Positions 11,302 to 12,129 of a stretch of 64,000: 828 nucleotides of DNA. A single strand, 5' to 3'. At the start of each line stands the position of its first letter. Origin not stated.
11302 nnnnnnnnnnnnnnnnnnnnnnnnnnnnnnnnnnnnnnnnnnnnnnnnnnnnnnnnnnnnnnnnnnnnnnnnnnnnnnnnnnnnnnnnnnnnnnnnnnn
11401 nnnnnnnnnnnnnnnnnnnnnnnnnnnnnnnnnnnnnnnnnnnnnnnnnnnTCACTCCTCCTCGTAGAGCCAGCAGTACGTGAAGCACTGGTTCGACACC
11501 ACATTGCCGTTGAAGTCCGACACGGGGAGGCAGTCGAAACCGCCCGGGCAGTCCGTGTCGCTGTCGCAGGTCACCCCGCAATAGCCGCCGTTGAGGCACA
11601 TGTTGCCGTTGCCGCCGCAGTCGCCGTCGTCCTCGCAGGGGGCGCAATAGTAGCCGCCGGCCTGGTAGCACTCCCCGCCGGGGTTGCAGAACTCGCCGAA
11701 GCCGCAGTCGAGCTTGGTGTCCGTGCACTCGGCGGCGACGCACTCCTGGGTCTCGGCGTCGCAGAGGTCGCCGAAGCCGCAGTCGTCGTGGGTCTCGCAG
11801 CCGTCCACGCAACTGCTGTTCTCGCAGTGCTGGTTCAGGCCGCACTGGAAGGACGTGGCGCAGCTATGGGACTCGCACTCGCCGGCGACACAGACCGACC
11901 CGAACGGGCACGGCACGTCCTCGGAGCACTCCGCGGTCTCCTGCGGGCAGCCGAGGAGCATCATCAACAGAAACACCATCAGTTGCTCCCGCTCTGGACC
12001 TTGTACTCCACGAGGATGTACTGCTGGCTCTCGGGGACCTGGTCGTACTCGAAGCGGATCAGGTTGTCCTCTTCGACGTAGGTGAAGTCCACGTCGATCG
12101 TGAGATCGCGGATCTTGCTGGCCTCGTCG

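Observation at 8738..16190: Five translationally coupled lipoprotein genes immediately downstream of nuoN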

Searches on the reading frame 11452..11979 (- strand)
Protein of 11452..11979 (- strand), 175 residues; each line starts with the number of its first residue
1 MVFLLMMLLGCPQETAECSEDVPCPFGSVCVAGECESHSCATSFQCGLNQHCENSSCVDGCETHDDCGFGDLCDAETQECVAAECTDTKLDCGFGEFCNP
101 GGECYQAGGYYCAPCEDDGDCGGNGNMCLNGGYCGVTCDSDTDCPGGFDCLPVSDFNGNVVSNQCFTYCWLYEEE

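Call 3: search_protein_families(library=pfam, proteins=[window:11452-11979:-], max_evalue=0.1)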
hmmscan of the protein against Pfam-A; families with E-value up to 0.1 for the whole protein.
window:11452-11979:- (175 aa): 2 families
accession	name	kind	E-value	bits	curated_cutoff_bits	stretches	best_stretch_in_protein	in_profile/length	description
PF23416.1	DUF7107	-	0.00012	22.8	24.6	1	61-106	2-43/48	Domain of unknown function (DUF7107)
PF04706.18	Dickkopf_N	-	0.057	14.2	25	1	11-35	26-50/51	Dickkopf N-terminal cysteine-rich region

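Call 4: search_protein_families(library=ncbifam, proteins=[window:11452-11979:-], max_evalue=0.1)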
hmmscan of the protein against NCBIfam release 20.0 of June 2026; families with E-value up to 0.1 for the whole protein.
window:11452-11979:- (175 aa): 0 families

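Call 73: search_protein_families(library=pfam, alignment_id=A6, max_evalue=0.1)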
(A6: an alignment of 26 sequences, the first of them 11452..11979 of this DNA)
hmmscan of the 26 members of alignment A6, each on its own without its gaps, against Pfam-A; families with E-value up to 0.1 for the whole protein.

A. member 1, window:11452-11979:- (175 aa): 2 families
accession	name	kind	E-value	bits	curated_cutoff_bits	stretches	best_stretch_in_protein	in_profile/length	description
PF23416.1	DUF7107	-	0.00012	22.8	24.6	1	61-106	2-43/48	Domain of unknown function (DUF7107)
PF04706.18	Dickkopf_N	-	0.057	14.2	25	1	11-35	26-50/51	Dickkopf N-terminal cysteine-rich region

B. families by the number of members that match (of 26 scanned): 5 families
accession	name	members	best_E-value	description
PF23416.1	DUF7107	20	3.1e-06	Domain of unknown function (DUF7107)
PF04706.18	Dickkopf_N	4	0.0059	Dickkopf N-terminal cysteine-rich region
PF19232.4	DUF5885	2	0.00029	Family of unknown function (DUF5885)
PF14625.12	Lustrin_cystein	1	0.034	Lustrin, cysteine-rich repeated domain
PF07016.16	CRAM_rpt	1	0.046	Cysteine-rich acidic integral membrane protein precursor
